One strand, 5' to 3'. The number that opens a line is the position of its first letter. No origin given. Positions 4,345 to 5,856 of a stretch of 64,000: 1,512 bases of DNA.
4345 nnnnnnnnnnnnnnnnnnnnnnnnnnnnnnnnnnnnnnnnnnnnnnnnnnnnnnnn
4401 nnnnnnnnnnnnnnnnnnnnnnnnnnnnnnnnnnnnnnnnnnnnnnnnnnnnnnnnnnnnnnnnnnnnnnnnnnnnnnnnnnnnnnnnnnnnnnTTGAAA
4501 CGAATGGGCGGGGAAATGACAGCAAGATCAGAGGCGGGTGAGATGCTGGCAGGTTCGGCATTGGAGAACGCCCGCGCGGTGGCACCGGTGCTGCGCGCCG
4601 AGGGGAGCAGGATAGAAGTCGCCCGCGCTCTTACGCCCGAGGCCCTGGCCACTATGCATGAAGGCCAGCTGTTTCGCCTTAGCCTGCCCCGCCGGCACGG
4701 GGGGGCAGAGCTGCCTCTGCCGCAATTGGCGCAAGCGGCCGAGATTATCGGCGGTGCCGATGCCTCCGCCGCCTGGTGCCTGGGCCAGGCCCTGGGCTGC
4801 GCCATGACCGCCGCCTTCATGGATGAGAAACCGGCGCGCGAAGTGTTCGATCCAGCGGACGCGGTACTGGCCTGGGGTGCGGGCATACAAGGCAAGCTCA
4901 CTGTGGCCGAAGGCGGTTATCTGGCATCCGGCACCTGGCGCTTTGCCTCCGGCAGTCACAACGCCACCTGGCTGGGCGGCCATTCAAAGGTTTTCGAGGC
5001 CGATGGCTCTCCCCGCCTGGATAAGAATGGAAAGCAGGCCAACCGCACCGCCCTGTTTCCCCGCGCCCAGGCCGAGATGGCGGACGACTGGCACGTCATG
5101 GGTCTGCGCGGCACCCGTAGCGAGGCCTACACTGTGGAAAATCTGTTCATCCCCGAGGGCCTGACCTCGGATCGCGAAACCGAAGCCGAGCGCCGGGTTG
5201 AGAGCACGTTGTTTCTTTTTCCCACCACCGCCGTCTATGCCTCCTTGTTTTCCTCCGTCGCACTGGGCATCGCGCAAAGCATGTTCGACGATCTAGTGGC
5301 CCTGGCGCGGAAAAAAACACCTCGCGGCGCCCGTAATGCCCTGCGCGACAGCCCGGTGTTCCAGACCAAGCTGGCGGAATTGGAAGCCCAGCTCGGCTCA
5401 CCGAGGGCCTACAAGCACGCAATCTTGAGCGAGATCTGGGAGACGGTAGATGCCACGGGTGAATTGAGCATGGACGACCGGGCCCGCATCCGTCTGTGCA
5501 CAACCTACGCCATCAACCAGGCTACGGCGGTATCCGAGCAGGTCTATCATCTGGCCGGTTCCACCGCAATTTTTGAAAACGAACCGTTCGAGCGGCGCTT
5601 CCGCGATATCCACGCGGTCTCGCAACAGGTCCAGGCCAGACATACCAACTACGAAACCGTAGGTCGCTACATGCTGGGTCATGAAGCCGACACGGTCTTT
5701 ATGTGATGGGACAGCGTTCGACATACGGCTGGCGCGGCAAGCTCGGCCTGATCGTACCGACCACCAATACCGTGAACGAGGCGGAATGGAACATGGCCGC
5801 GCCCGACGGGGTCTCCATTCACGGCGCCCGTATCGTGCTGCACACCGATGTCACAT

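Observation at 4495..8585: ACAD-fold flavin monooxygenase + Asp/Glu-racemase-superfamily protein + TMADH-like FMN/Fe-S/FAD flavoprotein: candidate N-alkylated amino-acid or aryl-acid catabolic module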

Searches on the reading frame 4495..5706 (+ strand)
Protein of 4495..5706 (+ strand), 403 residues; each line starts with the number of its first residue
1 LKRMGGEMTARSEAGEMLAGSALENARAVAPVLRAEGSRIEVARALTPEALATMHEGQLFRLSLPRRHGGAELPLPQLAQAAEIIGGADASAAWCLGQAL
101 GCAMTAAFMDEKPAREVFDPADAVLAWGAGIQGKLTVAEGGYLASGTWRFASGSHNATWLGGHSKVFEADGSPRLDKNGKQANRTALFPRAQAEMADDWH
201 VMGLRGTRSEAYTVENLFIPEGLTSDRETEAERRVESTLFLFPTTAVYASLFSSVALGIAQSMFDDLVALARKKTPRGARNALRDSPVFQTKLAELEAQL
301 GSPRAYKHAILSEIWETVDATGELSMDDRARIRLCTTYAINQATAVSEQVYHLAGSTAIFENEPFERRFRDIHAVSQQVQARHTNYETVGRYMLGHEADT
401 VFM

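Call 5: search_protein_families(library=pfam, proteins=[window:4495-5706:+])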
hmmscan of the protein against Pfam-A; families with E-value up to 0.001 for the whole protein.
window:4495-5706:+ (403 aa): 2 families
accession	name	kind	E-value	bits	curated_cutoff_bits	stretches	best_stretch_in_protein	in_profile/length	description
PF08028.16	Acyl-CoA_dh_2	-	1.2e-26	94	22.7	1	251-377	2-128/134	Acyl-CoA dehydrogenase, C-terminal domain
PF00441.29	Acyl-CoA_dh_1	-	3.6e-07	30.9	22.4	1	255-374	21-130/150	Acyl-CoA dehydrogenase, C-terminal domain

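Call 6: search_protein_families(library=ncbifam, proteins=[window:4495-5706:+])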
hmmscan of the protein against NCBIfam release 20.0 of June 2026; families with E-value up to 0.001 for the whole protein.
window:4495-5706:+ (403 aa): 6 families
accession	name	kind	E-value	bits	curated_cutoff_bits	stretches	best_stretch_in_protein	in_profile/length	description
NF045629.1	monooxsub_HsaA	equivalog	3.3e-40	138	450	1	23-380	1-359/383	3-hydroxy-9,10-secoandrosta-1,3,5(10)-triene-9,17-dione monooxygenase oxygenase subunit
NF045920.1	HphnlacHdxOX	equivalog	1.5e-34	119.5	650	1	23-400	2-381/384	p-hydroxyphenylacetate 3-hydroxylase oxygenase component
TIGR04022.1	sulfur_SfnB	equivalog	8.7e-17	61.1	430.9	2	132-396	132-382/391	SfnB family sulfur acquisition oxidoreductase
NF043015.1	DibenthMonoxDszC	equivalog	1e-08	34.4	850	1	138-394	147-404/415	dibenzothiophene monooxygenase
NF042439.1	SulpropCoADesulf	equivalog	1.5e-06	27.2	600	1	195-373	184-350/379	3-sulfinopropanoyl-CoA desulfinase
NF049984.1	Rv1679_FadE16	equivalog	4.8e-06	26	600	1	193-395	178-367/371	Rv1679 family acyl-CoA dehydrogenase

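Call 10: search_solved_structures(query=window:4495-5706:+, max_evalue=0.001)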
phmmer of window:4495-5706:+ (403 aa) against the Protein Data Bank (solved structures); distinct sequences matched with E-value up to 0.001: 12.
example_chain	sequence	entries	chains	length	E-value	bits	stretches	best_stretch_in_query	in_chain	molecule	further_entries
7f70_A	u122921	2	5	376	1.6e-43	152.5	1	27-400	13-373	Rv3094c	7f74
7f72_A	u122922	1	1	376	2.3e-43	152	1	27-400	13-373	Rv3094c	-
2or0_A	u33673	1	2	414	9.8e-26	94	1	20-375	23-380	Hydroxylase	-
2jbr_A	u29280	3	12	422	1.5e-25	93.4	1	18-400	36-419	P-HYDROXYPHENYLACETATE HYDROXYLASE C2 OXYGENASE COMPONENT | P-HYDROXYPHENYLACETATE HYDROXYLASE C2:OXYGENASE COMPONENT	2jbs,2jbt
3afe_A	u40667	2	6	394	5.6e-23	84.9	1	28-375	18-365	Hydroxylase, putative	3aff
2rfq_A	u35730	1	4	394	1.2e-22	83.9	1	21-375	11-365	3-HSA hydroxylase, oxygenase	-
5lvu_A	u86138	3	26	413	8.3e-19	71.2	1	5-394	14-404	XiaF protein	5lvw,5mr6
5z8t_A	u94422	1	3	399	5e-09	39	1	59-376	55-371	Acyl-CoA dehydrogenase type 2 domain protein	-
5gj7_A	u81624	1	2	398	5.1e-09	39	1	59-376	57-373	Acyl-CoA dehydrogenase type 2 domain protein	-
3x0x_A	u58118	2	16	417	5.5e-08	35.6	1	56-377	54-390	DszC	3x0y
4jek_A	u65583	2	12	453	7.2e-08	35.2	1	55-377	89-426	Dibenzothiophene desulfurization enzyme C | DszC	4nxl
4doy_A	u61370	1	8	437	7.9e-08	35.1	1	54-377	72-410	Dibenzothiophene desulfurization enzyme C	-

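Call 16: find_homologous_proteins(query=window:4495-5706:+, max_evalue=1e-20)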
Query window:4495-5706:+ (403 aa): 2780 proteins with E <= 1e-20 among 8000 candidates; the best 120 are listed.
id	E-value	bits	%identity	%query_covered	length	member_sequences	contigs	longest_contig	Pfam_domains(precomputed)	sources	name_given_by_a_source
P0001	1.2e-257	872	100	98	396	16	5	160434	PF00441.30,PF08028.17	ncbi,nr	ncbi:MAG: acyl-CoA dehydrogenase family protein [Alphaproteobacteria bacterium]|nr:acyl-CoA dehydrog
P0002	1.9e-233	793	89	98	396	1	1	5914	PF00441.30,PF08028.17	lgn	-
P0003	1.9e-231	786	88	98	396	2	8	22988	PF00441.30,PF08028.17,PF02771.22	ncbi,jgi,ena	-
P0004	1.6e-224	763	87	98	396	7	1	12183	PF00441.30,PF08028.17,PF02771.22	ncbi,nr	ncbi:MAG: acyl-CoA dehydrogenase family protein [Alphaproteobacteria bacterium]|nr:acyl-CoA dehydrog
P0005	9.0e-224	761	87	98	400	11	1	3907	PF00441.30,PF08028.17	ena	-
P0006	1.3e-199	681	77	98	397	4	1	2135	PF00441.30,PF08028.17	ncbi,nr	ncbi:MAG: acyl-CoA dehydrogenase, partial [Rhodospirillaceae bacterium]|nr:acyl-CoA dehydrogenase [R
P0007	8.7e-196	669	78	95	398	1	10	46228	PF08028.17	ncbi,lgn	-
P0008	1.0e-195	668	75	99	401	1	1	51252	PF00441.30,PF08028.17,PF02771.22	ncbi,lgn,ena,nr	ncbi:MAG: acyl-CoA dehydrogenase family protein [Proteobacteria bacterium]|nr:acyl-CoA dehydrogenase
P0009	5.5e-194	663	76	98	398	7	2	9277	PF00441.30,PF08028.17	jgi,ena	jgi:alkylation response protein AidB-like acyl-CoA dehydrogenase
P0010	6.0e-194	662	74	99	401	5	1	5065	PF00441.30,PF08028.17,PF02771.22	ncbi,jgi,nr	ncbi:MAG: acyl-CoA dehydrogenase family protein [Alphaproteobacteria bacterium]|nr:acyl-CoA dehydrog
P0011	1.4e-193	661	74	98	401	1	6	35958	PF00441.30,PF08028.17,PF02771.22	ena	-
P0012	2.5e-192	657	75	99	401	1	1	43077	PF00441.30,PF08028.17,PF02771.22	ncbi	-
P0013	3.5e-192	657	77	95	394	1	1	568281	PF00441.30,PF08028.17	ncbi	-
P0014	6.1e-192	656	75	99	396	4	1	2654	PF00441.30,PF08028.17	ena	-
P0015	1.2e-190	652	73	98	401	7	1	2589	PF00441.30,PF08028.17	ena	-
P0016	2.2e-190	651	74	98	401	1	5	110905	PF00441.30,PF08028.17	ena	-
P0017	1.9e-188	644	77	93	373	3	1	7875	PF00441.30,PF08028.17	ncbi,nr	ncbi:MAG: acyl-CoA dehydrogenase, partial [Rhodospirillaceae bacterium]|nr:acyl-CoA dehydrogenase [R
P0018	1.3e-187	642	72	97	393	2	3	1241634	PF00441.30,PF08028.17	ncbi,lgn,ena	-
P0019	9.9e-186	635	71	99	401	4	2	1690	PF00441.30,PF08028.17,PF02771.22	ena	-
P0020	3.0e-185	634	75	95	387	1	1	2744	PF00441.30,PF08028.17,PF02771.22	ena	-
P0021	4.7e-184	630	71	98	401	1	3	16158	PF00441.30,PF08028.17,PF02771.22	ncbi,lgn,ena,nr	ncbi:MAG: acyl-CoA dehydrogenase [Alphaproteobacteria bacterium]|nr:acyl-CoA dehydrogenase [Alphapro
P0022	6.5e-184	629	74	95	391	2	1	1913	PF08028.17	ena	-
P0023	2.1e-183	628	73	95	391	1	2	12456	PF00441.30,PF08028.17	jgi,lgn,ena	-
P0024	2.7e-183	627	73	95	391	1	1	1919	PF00441.30,PF08028.17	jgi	-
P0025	2.9e-183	627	73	95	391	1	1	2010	PF00441.30,PF08028.17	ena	-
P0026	3.1e-183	627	73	95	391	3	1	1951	PF00441.30,PF08028.17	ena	-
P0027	3.1e-183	627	73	95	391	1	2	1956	PF00441.30,PF08028.17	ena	-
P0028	5.6e-183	626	72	95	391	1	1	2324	PF00441.30,PF08028.17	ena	-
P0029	6.3e-183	626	73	95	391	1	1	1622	PF00441.30,PF08028.17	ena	-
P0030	9.9e-183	626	73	95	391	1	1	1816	PF00441.30,PF08028.17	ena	-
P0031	1.2e-182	625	72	95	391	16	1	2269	PF00441.30,PF08028.17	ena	-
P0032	1.3e-182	625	73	95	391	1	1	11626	PF00441.30,PF08028.17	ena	-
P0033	1.4e-182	625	72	95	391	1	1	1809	PF00441.30,PF08028.17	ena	-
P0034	2.1e-182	625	73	95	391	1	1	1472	PF00441.30,PF08028.17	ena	-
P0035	7.3e-182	623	73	95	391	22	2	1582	PF00441.30,PF08028.17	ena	-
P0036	1.3e-181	622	72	95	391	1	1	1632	PF00441.30,PF08028.17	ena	-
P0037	1.5e-181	622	73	95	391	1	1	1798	PF00441.30,PF08028.17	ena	-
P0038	3.8e-181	620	71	100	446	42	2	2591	PF00441.30,PF08028.17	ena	-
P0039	3.8e-181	620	72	95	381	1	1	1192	PF00441.30,PF08028.17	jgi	jgi:alkylation response protein AidB-like acyl-CoA dehydrogenase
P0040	9.8e-181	619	73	95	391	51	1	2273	PF00441.30,PF08028.17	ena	-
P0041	2.1e-180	618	72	95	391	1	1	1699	PF00441.30,PF08028.17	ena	-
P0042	2.7e-180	618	69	98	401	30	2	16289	PF00441.30,PF08028.17,PF02771.22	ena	-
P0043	1.2e-179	615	72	95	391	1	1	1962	PF00441.30,PF08028.17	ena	-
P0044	3.5e-179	614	72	95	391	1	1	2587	PF00441.30,PF08028.17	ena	-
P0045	5.6e-170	584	74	87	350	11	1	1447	PF00441.30,PF08028.17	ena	-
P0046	5.4e-163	561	66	95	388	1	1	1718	PF00441.30,PF08028.17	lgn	-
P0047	1.5e-161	556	66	95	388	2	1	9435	PF00441.30,PF08028.17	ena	-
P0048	1.9e-161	556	66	95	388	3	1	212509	PF00441.30,PF08028.17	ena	-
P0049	3.6e-161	555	66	94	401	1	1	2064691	PF00441.30,PF08028.17,PF02771.22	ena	-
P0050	4.5e-161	554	67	93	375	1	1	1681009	PF00441.30,PF08028.17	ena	-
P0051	4.8e-161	554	66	94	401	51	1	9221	PF08028.17,PF02771.22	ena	-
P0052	9.3e-161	553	67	91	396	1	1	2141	PF00441.30,PF08028.17,PF02771.22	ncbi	-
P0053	1.5e-160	553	66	96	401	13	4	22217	PF00441.30,PF08028.17,PF02771.22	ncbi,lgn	-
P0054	2.0e-160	552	67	91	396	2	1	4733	PF00441.30,PF08028.17,PF02771.22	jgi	-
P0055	3.0e-160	552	66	96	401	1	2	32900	PF00441.30,PF08028.17,PF02771.22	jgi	jgi:alkylation response protein AidB-like acyl-CoA dehydrogenase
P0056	3.4e-160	551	66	94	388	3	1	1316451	PF00441.30,PF08028.17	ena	-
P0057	3.6e-160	551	67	94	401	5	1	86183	PF00441.30,PF08028.17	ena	-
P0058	4.3e-160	551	66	96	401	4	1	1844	PF00441.30,PF08028.17,PF02771.22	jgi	-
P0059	7.4e-160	550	67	93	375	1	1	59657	PF00441.30,PF08028.17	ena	-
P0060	7.9e-160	550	66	95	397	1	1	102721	PF00441.30,PF08028.17,PF02771.22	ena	-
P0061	3.1e-159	548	66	94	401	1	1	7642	PF00441.30,PF08028.17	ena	-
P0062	3.2e-159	548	66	95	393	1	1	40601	PF00441.30,PF08028.17,PF02771.22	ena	-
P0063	5.3e-159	547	66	93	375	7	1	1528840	PF00441.30,PF08028.17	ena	-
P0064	6.7e-159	547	66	94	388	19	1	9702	PF00441.30,PF08028.17,PF02771.22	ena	-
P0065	7.6e-159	547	65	95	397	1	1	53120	PF08028.17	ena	-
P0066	1.1e-158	547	65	96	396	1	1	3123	PF00441.30,PF08028.17,PF02771.22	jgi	jgi:alkylation response protein AidB-like acyl-CoA dehydrogenase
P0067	2.9e-158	545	65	95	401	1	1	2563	PF00441.30,PF08028.17,PF02771.22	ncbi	-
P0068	3.3e-158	545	66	94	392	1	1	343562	PF08028.17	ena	-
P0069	3.5e-158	545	66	89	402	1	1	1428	PF00441.30,PF08028.17,PF02771.22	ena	-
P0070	4.7e-158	544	65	95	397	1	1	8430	PF00441.30,PF08028.17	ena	-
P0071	5.3e-158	544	65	94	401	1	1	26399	PF00441.30,PF08028.17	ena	-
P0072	6.2e-158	544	65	94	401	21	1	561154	PF00441.30,PF08028.17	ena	-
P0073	7.0e-158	544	66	93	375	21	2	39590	PF08028.17,PF02771.22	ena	-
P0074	8.6e-158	544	66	93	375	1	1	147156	PF08028.17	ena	-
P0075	9.2e-158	543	66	94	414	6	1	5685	PF08028.17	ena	-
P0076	1.3e-157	543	65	96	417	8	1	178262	PF00441.30,PF08028.17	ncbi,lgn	-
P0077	1.8e-157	542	66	94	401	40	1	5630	PF00441.30,PF08028.17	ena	-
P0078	5.8e-157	541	64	95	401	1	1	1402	PF00441.30,PF08028.17,PF02771.22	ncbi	-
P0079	5.9e-157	541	65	94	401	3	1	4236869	PF00441.30,PF08028.17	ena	-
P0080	6.2e-157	541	65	94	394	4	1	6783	PF00441.30,PF08028.17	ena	-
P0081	6.2e-157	541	66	95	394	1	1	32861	PF08028.17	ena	-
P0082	6.8e-157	541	65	94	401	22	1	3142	PF00441.30,PF08028.17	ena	-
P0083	8.2e-157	540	65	94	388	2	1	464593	PF08028.17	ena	-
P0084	1.1e-156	540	64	96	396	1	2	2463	PF00441.30,PF08028.17,PF02771.22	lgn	-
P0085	2.4e-156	539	65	95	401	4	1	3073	PF00441.30,PF08028.17,PF02771.22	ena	-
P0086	2.6e-156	539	65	94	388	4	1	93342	PF00441.30,PF08028.17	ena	-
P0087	2.8e-156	539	65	95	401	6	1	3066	PF08028.17,PF02771.22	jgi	jgi:indole-3-acetate monooxygenase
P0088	4.2e-156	538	65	95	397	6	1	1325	PF08028.17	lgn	-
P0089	4.7e-156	538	65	95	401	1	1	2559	PF00441.30,PF08028.17,PF02771.22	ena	-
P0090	4.9e-156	538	65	94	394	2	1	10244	PF00441.30,PF08028.17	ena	-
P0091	5.4e-156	538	64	95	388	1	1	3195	PF08028.17,PF02771.22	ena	-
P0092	5.5e-156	538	66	93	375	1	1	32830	PF00441.30,PF08028.17,PF02771.22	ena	-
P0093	6.7e-156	537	65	95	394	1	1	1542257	PF00441.30,PF08028.17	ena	-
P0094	6.8e-156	537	65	96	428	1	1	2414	PF00441.30,PF08028.17,PF02771.22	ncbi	-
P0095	7.0e-156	537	66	93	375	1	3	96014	PF00441.30,PF08028.17,PF02771.22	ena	-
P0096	7.7e-156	537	65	94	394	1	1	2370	PF00441.30,PF08028.17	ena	-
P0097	8.7e-156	537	64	95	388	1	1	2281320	PF08028.17,PF02771.22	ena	-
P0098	9.3e-156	537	65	94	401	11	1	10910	PF00441.30,PF08028.17,PF02771.22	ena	-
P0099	9.8e-156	537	65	94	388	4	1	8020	PF00441.30,PF08028.17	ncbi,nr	ncbi:MAG: acyl-CoA dehydrogenase family protein [Gammaproteobacteria bacterium]|nr:acyl-CoA dehydrog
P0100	1.0e-155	537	65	93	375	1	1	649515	PF08028.17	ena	-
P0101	1.1e-155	537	65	94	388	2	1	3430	PF08028.17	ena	-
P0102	1.1e-155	537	65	95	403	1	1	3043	PF00441.30,PF08028.17,PF02771.22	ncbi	-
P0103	1.3e-155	536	65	95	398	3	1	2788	PF00441.30,PF08028.17,PF02771.22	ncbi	-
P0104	1.4e-155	536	66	93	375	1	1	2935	PF00441.30,PF08028.17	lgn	-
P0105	1.4e-155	536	64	95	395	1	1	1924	PF00441.30,PF08028.17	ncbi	-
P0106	1.6e-155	536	66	93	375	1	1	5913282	PF00441.30,PF08028.17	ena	-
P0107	2.0e-155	536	64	95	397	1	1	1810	PF08028.17,PF02771.22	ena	-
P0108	3.4e-155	535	64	96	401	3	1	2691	PF00441.30,PF08028.17,PF02771.22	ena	-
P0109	5.6e-155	534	64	91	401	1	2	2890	PF00441.30,PF08028.17,PF02771.22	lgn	-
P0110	6.7e-155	534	66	93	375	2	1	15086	PF08028.17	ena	-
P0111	7.9e-155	534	64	94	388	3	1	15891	PF00441.30,PF08028.17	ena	-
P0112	8.9e-155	534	64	94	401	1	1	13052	PF00441.30,PF08028.17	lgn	-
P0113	1.0e-154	533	66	93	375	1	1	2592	PF00441.30,PF08028.17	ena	-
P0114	1.5e-154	533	65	95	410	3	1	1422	PF00441.30,PF08028.17,PF02771.22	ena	-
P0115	1.5e-154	533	64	94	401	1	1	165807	PF00441.30,PF08028.17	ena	-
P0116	1.7e-154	533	61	98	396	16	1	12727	PF08028.17,PF02771.22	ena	-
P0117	1.7e-154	533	65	93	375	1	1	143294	PF00441.30,PF08028.17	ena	-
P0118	2.0e-154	532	65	94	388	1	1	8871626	PF00441.30,PF08028.17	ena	-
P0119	2.1e-154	532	64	94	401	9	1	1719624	PF00441.30,PF08028.17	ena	-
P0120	2.1e-154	532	66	93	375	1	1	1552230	PF00441.30,PF08028.17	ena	-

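Call 18: find_related_loci(query=A1, collection=genome_contigs, flank=10000)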
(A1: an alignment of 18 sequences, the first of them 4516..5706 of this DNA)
Query A1 (396 aa) in genome_contigs; peptide patterns used: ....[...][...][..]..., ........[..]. (x = any residue, [..] = any of these).
599 stretches matched a pattern (row limit reached: there are more); 598 encode a relative of the query (tblastn E <= 1e-3); the best 80 are kept; 80 distinct loci.
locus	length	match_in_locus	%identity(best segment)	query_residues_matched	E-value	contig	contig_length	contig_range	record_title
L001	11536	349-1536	88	1-396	0e+0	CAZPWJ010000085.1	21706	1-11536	MAG TPA_asm: uncultured Rhodospirillaceae bacterium isolate SRP200020_co5_209 genome assembly, contig: NODE_3706_length_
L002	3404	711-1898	86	1-396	0e+0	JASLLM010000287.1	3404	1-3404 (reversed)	MAG: Alphaproteobacteria bacterium isolate Arabian10_MAG_24 NODE_287_length_3404_cov_7.572588, whole genome shotgun sequ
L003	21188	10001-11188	85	1-396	0e+0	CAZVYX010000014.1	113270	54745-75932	MAG TPA_asm: uncultured Rhodospirillaceae bacterium isolate SRP200020_co2_21 genome assembly, contig: NODE_141_length_11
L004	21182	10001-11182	76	3-396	0e+0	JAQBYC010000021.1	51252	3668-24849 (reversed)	MAG: Proteobacteria bacterium isolate casp150-mb.302 NODE_1701_length_51252_cov_0.153227, whole genome shotgun sequence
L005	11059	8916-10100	77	2-396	0e+0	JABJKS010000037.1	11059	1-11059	MAG: Rhodospirillaceae bacterium isolate SI074_bin97 k141_224491, whole genome shotgun sequence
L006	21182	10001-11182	75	3-396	0e+0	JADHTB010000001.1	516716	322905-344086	MAG: Alphaproteobacteria bacterium isolate BS150m-G9 BS-150m-C1, whole genome shotgun sequence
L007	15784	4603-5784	72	3-396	0e+0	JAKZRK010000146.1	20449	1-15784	MAG: Alphaproteobacteria bacterium isolate Langseth_MAG_00005 Langseth_MAG_00005_000000000146, whole genome shotgun sequ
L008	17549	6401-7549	73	14-396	0e+0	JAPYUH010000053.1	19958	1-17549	MAG: Alphaproteobacteria bacterium isolate PW8.maxbin2.065_sub PW8_3148_length_19958_cov_14.595890, whole genome shotgun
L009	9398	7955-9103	73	14-396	0e+0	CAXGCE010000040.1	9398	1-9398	MAG TPA_asm: uncultured Alphaproteobacteria bacterium isolate ERR598985_binner12_Refined_58 genome assembly, contig: ERZ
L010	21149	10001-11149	72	14-396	0e+0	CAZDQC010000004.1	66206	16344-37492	MAG TPA_asm: uncultured Rhodospirillaceae bacterium isolate SRP077602_co9_671 genome assembly, contig: NODE_285_length_6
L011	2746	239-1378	67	17-396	4e-180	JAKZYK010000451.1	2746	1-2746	MAG: Gammaproteobacteria bacterium isolate Langseth_Bin_00187 Langseth_Bin_00187_000000000449, whole genome shotgun sequ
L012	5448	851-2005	65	12-396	2e-170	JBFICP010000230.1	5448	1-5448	MAG: Gammaproteobacteria bacterium isolate Mix_sand11.2021.09.D.12 k141_1142763_length_5448_cov_25.0053, whole genome sh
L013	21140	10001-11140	65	17-396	2e-164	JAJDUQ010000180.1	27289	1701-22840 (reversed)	MAG: Gammaproteobacteria bacterium isolate jk18x1bzbins.85 k141_402108, whole genome shotgun sequence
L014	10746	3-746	92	149-396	5e-156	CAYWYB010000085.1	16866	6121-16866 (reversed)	MAG TPA_asm: uncultured Rhodospirillaceae bacterium isolate SRP167671_co2_53 genome assembly, contig: NODE_4454_length_1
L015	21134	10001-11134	59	16-393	7e-152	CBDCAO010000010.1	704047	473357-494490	MAG: Thalassobaculaceae bacterium isolate afc6a102-a657-4c4c-8f42-853f76fb2351 genome assembly, contig: contig_10, whole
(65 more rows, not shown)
